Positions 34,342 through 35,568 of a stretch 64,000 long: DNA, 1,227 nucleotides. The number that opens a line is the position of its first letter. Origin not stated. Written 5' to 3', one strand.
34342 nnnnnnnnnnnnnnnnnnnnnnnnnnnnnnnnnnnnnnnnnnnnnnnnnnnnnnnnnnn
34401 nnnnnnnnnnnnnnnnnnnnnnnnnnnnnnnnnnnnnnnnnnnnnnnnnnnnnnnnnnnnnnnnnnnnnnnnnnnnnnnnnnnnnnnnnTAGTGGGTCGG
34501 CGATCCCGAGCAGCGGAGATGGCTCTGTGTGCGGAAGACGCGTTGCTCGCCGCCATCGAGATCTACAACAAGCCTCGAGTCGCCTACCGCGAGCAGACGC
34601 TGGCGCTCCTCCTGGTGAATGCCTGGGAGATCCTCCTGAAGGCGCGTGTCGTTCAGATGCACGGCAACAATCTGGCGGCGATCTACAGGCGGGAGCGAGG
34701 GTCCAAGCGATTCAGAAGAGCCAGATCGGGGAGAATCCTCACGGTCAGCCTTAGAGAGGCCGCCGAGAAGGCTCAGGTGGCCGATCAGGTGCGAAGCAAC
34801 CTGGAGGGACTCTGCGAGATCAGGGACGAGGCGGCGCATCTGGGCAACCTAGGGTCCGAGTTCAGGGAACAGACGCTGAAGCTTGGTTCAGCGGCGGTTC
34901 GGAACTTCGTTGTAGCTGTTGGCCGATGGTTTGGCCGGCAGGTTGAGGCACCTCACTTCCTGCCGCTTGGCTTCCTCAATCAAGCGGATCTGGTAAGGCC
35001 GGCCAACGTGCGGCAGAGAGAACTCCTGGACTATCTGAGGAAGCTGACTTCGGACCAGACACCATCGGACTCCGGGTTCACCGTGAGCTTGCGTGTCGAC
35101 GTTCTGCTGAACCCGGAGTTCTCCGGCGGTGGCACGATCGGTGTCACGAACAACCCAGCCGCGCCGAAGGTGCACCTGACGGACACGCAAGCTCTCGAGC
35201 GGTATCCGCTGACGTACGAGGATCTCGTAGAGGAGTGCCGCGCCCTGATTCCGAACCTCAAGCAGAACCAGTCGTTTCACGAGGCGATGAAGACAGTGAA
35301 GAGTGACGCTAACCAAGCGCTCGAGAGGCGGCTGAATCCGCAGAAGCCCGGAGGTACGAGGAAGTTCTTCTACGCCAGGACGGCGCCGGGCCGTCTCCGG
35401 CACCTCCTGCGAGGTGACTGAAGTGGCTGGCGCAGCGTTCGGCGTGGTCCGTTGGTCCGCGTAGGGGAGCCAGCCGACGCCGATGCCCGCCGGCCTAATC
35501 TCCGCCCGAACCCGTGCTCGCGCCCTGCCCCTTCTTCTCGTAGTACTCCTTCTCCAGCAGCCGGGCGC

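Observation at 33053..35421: Overlapping two-gene cassette of unknown proteins with HEPN-like Rx4H motifs: candidate undescribed abortive-infection/toxin module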

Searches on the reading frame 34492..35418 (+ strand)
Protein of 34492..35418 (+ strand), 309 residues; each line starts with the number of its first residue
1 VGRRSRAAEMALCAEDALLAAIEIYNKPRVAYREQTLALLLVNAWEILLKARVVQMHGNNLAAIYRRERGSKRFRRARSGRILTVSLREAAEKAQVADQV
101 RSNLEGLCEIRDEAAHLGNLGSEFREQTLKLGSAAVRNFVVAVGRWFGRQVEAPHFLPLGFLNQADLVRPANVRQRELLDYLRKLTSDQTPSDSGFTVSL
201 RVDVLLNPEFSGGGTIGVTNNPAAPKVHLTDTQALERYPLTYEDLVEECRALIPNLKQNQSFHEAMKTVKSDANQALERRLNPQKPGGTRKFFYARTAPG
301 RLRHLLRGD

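Call 3: search_protein_families(library=pfam, proteins=[window:34492-35418:+], max_evalue=1)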
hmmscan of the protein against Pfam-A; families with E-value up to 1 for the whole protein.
window:34492-35418:+ (309 aa): 1 family
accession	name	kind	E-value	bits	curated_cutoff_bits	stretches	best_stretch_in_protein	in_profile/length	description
PF12358.13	DUF3644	-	9.9e-33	113.7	27.6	1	14-167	6-156/183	Domain of unknown function (DUF3644)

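Call 4: search_protein_families(library=padloc, proteins=[window:34492-35418:+], max_evalue=1)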
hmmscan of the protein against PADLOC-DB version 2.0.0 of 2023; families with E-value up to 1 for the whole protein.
window:34492-35418:+ (309 aa): 9 families
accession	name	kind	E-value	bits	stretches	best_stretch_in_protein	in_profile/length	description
PDLC04954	PDC-S19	-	6.3e-71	237.4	1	5-296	4-315/330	-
PDLC04955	PDC-S19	-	1.6e-35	121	2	216-297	242-323/338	-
PDLC04953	PDC-S19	-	8.1e-21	72.8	1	14-169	14-168/333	-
PDLC04952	PDC-S19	-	1.1e-19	69.2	1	15-152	13-137/328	-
PDLC04949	PDC-S19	-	6.2e-14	50.1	1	13-163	13-147/334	-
PDLC04950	PDC-S19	-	1e-11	42.7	1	12-151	13-146/353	-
PDLC04948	PDC-S19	-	1.2e-08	32.7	1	6-116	11-121/325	-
PDLC04951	PDC-S19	-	5.6e-06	23.7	1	11-59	9-57/357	-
PDLC04947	PDC-S19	-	0.0023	15.3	1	13-119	13-108/355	-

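Call 5: search_protein_families(library=ncbifam, proteins=[window:34492-35418:+], max_evalue=1)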
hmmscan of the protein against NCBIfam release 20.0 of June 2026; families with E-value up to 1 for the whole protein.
window:34492-35418:+ (309 aa): 0 families

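Call 6: search_protein_families(library=phrogs, proteins=[window:34492-35418:+], max_evalue=1)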
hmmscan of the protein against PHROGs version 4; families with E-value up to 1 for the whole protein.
window:34492-35418:+ (309 aa): 1 family
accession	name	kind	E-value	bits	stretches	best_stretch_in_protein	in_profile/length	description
phrog_9605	-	unknown function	4.4e-16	60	1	14-117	14-106/333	-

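Call 18: search_solved_structures(query=window:34492-35418:+, max_evalue=10)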
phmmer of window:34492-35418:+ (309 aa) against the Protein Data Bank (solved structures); distinct sequences matched with E-value up to 10: 1.
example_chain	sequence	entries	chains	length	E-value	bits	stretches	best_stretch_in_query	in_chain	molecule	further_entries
2peb_A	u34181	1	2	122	0.23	14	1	130-210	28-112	putative dioxygenase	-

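Call 22: find_homologous_proteins(query=window:34492-35418:+, max_evalue=0.001)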
Query window:34492-35418:+ (309 aa): 59 proteins with E <= 0.001 among 7992 candidates.
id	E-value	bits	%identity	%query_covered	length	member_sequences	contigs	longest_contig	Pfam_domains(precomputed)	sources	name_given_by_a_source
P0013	1.8e-187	640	97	97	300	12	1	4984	PF12358.14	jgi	-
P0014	4.9e-164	563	85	97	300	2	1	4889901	PF12358.14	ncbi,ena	-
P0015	7.2e-119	414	64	96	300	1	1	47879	PF12358.14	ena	-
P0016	2.5e-84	301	51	92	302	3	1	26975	PF12358.14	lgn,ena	-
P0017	5.8e-83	297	50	97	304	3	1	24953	PF12358.14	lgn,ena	-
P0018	1.5e-82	295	49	97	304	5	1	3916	PF12358.14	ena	-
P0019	4.4e-82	294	50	92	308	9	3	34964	PF12358.14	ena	-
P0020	6.9e-82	293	50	92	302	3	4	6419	PF12358.14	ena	-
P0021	8.0e-79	283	47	97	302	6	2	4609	PF12358.14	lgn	-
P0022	5.7e-78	280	49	92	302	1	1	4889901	PF12358.14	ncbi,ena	-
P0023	2.3e-77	278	47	94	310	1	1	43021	PF12358.14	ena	-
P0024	3.8e-76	274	50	90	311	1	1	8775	PF12358.14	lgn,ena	-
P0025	3.4e-75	271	46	97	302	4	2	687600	PF12358.14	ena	-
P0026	5.9e-74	267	46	92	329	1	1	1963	PF12358.14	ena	-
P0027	7.9e-74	267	47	95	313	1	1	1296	PF12358.14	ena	-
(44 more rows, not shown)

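Call 23: find_encoding_contigs(protein=P0014, flank=10000, max_places=3)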
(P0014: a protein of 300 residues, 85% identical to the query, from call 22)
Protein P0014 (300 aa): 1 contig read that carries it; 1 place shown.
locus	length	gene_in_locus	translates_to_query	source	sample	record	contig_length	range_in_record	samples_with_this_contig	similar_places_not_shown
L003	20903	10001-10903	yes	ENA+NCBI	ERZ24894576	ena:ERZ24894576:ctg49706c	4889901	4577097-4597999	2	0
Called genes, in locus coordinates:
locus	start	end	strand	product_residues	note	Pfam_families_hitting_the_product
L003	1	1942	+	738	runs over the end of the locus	PF00270:DEAD, PF04851:ResIII (weak), PF22527:DEXQc_Suv3, PF12029:DUF3516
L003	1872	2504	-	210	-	PF00730:HhH-GPD, PF00633:HHH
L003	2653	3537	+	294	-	PF01370:Epimerase, PF08338:DUF1731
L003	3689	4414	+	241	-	PF03544:TonB_C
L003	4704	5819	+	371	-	PF13784:Fic_N, PF02661:Fic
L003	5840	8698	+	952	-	PF20464:MmeI_N, PF20465:MmeI_hel, PF20473:MmeI_Mtase, PF20466:MmeI_TRD, PF20467:MmeI_C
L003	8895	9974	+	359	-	PF26308:YopA_M, PF27216:YopA_C (weak)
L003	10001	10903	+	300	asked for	PF12358:DUF3644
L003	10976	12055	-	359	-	-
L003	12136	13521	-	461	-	PF13620:CarboxypepD_reg (faint)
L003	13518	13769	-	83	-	PF19611:DUF6116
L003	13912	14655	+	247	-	PF01925:TauE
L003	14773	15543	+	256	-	PF23441:SDR, PF00106:adh_short, PF08659:KR, PF13561:adh_short_C2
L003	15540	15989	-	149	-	PF13279:4HBT_2, PF03061:4HBT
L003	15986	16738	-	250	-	PF00535:Glycos_transf_2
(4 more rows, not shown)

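Call 28: find_encoding_contigs(protein=P0022, flank=8000, max_places=2)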
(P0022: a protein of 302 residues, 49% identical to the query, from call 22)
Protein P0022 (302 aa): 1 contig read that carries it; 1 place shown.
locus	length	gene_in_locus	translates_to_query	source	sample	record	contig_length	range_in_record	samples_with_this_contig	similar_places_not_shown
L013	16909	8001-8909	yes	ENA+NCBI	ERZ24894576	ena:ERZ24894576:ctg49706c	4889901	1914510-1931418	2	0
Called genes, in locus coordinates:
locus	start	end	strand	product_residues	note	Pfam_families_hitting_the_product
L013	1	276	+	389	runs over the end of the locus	PF06114:Peptidase_M78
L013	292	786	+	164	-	PF14367:DUF4411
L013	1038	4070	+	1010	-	PF06634:DUF1156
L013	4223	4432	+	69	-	-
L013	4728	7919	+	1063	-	PF13091:PLDc_2 (weak), PF00176:SNF2-rel_dom, PF04851:ResIII, PF00271:Helicase_C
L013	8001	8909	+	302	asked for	PF12358:DUF3644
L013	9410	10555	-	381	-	-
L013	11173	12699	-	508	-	PF02028:BCCT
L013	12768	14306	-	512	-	PF00501:AMP-binding, PF13193:AMP-binding_C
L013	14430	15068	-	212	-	PF13302:Acetyltransf_3, PF00583:Acetyltransf_1, PF13673:Acetyltransf_10, PF13508:Acetyltransf_7 (weak)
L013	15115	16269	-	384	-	PF07167:PhaC_N, PF00561:Abhydrolase_1, PF12697:Abhydrolase_6, PF12146:Hydrolase_4 (faint)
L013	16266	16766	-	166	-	PF09712:PHA_synth_III_E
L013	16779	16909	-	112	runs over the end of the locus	-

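Call 29: find_encoding_contigs(protein=P0015, flank=8000, max_places=2)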
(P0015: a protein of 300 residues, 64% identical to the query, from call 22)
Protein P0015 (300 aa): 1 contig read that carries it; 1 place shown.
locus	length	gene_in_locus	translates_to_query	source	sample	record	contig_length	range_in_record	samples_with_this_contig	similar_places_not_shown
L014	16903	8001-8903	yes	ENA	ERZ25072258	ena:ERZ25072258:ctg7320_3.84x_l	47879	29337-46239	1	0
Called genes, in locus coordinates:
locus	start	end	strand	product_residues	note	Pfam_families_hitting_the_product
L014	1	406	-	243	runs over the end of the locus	-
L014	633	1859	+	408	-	PF13360:PQQ_2, PF01011:PQQ, PF13442:Cytochrome_CBB3, PF00034:Cytochrom_C (faint)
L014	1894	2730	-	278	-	PF02535:Zip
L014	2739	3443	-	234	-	PF02798:GST_N, PF13417:GST_N_3, PF13409:GST_N_2, PF00043:GST_C (weak), PF13410:GST_C_2 (weak)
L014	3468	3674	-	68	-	-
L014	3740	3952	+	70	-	-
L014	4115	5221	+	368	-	PF13784:Fic_N, PF02661:Fic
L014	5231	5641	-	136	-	-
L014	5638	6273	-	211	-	-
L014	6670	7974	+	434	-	PF26308:YopA_M, PF27216:YopA_C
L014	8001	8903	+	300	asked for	PF12358:DUF3644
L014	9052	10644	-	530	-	PF00474:SSF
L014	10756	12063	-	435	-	PF00144:Beta-lactamase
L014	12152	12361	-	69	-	-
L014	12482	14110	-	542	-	PF03806:ABG_transport, PF03606:DcuC (weak)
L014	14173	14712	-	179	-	PF00413:Peptidase_M10 (weak)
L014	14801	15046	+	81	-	-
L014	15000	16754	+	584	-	PF02129:Peptidase_S15, PF08530:PepX_C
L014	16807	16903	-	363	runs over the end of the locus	-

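Call 30: find_encoding_contigs(protein=P0016, flank=8000, max_places=2)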
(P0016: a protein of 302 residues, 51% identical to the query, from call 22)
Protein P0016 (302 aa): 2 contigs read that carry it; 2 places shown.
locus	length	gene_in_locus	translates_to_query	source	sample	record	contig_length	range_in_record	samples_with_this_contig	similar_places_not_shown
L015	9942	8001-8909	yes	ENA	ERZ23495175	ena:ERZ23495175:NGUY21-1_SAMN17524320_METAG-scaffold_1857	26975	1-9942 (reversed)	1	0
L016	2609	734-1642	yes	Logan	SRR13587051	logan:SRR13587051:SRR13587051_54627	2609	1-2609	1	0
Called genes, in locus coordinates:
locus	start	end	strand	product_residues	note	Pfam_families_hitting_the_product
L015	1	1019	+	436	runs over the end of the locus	PF02463:SMC_N, PF11398:DUF2813 (faint), PF13175:AAA_15, PF13476:AAA_23, PF13304:AAA_21, PF13175:AAA_15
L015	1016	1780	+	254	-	-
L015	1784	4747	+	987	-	PF06634:DUF1156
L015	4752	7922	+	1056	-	PF13091:PLDc_2 (weak), PF00176:SNF2-rel_dom, PF00270:DEAD (weak), PF04851:ResIII, PF00271:Helicase_C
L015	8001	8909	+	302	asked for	PF12358:DUF3644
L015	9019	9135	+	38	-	-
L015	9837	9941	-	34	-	?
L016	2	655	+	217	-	?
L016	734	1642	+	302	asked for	PF12358:DUF3644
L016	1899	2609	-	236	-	?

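Call 46: predict_structure(alignment_id=A3)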
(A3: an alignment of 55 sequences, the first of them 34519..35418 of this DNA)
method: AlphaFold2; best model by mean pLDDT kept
length: 300 residues; sequences in the alignment: 55
mean_pLDDT: 79.3   pTM: 0.56
mean pLDDT of the five models: 79.3, 79.0, 78.1, 77.4, 75.8
residues with pLDDT >= 90: 112; 70-90: 119; 50-70: 36; < 50: 33
segments of 3 or more residues with pLDDT < 50: 150-160, 191-209
pLDDT, mean of each block of 10 residues (from residue 1): 93 82 86 97 97 93 91 94 93 93 84 81 89 91 60 40 71 73 63 40 41 52 76 91 85 90 88 75 91 80
secondary structure, 60 per line:
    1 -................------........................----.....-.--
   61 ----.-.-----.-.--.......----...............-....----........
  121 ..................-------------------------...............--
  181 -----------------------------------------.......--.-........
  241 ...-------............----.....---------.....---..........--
elements in order: H2-17 H24-47 H52-55 H78-84 H89-103 H105-108 H113-138 H164-178 H222-228 H233-243 H251-262 E267-271 E281-285 H289-298

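Call 71: find_related_loci(query=A3, collection=metagenome_contigs, flank=6000)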
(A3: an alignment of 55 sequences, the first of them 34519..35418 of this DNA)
Query A3 (300 aa) in metagenome_contigs; peptide patterns used: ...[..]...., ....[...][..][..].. (x = any residue, [..] = any of these).
600 stretches matched a pattern (row limit reached: there are more); 571 encode a relative of the query (tblastn E <= 1e-3); the best 80 are kept; 80 distinct loci.
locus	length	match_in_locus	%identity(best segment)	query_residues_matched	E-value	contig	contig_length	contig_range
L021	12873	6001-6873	37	8-288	4e-53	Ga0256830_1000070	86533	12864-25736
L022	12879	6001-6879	34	8-286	5e-53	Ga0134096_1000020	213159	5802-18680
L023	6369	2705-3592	36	8-286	3e-53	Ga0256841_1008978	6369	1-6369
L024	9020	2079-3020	34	5-298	5e-50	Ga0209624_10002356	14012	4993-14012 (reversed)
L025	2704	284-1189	37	5-285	1e-49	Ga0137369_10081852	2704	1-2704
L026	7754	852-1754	36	6-286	1e-49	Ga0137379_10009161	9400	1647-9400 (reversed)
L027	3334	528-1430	34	5-285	3e-49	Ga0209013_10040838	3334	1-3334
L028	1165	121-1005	32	8-285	5e-51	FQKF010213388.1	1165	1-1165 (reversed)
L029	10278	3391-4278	32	8-287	4e-48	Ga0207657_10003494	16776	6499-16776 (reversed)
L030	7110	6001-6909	34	5-286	6e-48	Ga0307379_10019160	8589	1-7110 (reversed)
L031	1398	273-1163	32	8-287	2e-49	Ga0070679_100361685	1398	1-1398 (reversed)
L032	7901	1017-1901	33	8-285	1e-47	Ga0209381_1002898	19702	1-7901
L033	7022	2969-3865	32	8-286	1e-47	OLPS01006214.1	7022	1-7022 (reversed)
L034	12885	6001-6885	32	8-285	2e-47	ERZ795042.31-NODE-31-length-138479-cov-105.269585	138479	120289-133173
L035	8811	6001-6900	35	8-285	5e-47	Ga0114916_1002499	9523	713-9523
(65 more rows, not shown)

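Call 76: search_protein_families(library=pfam, alignment_id=A4, max_evalue=0.00001)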
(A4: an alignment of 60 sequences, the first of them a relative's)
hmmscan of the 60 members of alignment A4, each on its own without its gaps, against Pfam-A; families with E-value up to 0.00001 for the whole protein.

A. member 1, L021:4645-5931:+ (429 aa): 1 family
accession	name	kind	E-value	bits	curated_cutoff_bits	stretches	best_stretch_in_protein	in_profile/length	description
PF01420.25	Methylase_S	-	2.3e-21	77.2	22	2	27-193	3-154/168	Type I restriction modification DNA specificity domain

B. families by the number of members that match (of 60 scanned): 66 families (the first 25 are shown)
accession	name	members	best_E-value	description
PF01420.25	Methylase_S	5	2.3e-21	Type I restriction modification DNA specificity domain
PF18766.7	SWI2_SNF2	4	5.5e-78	SWI2/SNF2 ATPase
PF04851.21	ResIII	4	2.8e-33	Type III restriction enzyme, res subunit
PF04313.20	HSDR_N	3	1.6e-46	Type I restriction enzyme R protein N terminus (HSDR_N)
PF22679.2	T1R_D3-like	3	7.2e-22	Type I restriction enzyme subunit R domain 3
PF08463.15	EcoEI_R_C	3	9.2e-22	EcoEI R protein C-terminal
PF00270.35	DEAD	3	9.6e-11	DEAD/DEAH box helicase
PF02384.22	N6_Mtase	2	1.9e-105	N-6 DNA Methylase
PF00589.27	Phage_integrase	2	9e-23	Phage integrase family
PF07669.17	Eco57I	2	1.4e-22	Eco57I restriction-modification methylase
PF20720.3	nSTAND3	2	1.4e-06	Novel STAND NTPase 3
PF17541.7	TssC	1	2.8e-222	Type VI secretion system, TssC, VipB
PF11867.13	T1RH-like_C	1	3.3e-127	Type I restriction enzyme HindI endonuclease subunit-like, C-terminal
PF00425.24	Chorismate_bind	1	1e-71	chorismate binding enzyme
PF07724.20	AAA_2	1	1.8e-71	AAA domain (Cdc48 subfamily)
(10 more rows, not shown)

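Call 98: find_encoding_contigs(protein=P0025, flank=7000, max_places=3)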
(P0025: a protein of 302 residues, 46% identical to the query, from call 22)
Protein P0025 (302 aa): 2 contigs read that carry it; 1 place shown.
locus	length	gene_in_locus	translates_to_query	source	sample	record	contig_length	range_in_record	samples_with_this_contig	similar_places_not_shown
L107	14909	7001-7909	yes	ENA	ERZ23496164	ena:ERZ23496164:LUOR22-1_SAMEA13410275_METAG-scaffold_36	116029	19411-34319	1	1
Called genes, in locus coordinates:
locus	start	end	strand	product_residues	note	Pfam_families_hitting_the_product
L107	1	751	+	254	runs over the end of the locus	-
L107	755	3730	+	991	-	PF06634:DUF1156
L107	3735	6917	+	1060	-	PF13091:PLDc_2 (weak), PF00176:SNF2-rel_dom, PF00270:DEAD (faint), PF04851:ResIII, PF00271:Helicase_C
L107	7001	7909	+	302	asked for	PF12358:DUF3644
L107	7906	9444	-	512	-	PF02028:BCCT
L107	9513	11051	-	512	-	PF00501:AMP-binding, PF13193:AMP-binding_C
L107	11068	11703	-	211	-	PF13302:Acetyltransf_3 (weak), PF00583:Acetyltransf_1, PF13673:Acetyltransf_10, PF13508:Acetyltransf_7 (weak)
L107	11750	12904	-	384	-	PF07167:PhaC_N, PF00561:Abhydrolase_1, PF12697:Abhydrolase_6, PF12146:Hydrolase_4 (weak)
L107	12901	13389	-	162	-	PF09712:PHA_synth_III_E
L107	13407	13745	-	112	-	-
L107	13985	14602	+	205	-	PF07879:PHB_acc_N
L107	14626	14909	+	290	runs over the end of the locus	PF13452:FAS1_DH_region, PF22622:MFE-2_hydrat-2_N (weak), PF01575:MaoC_dehydratas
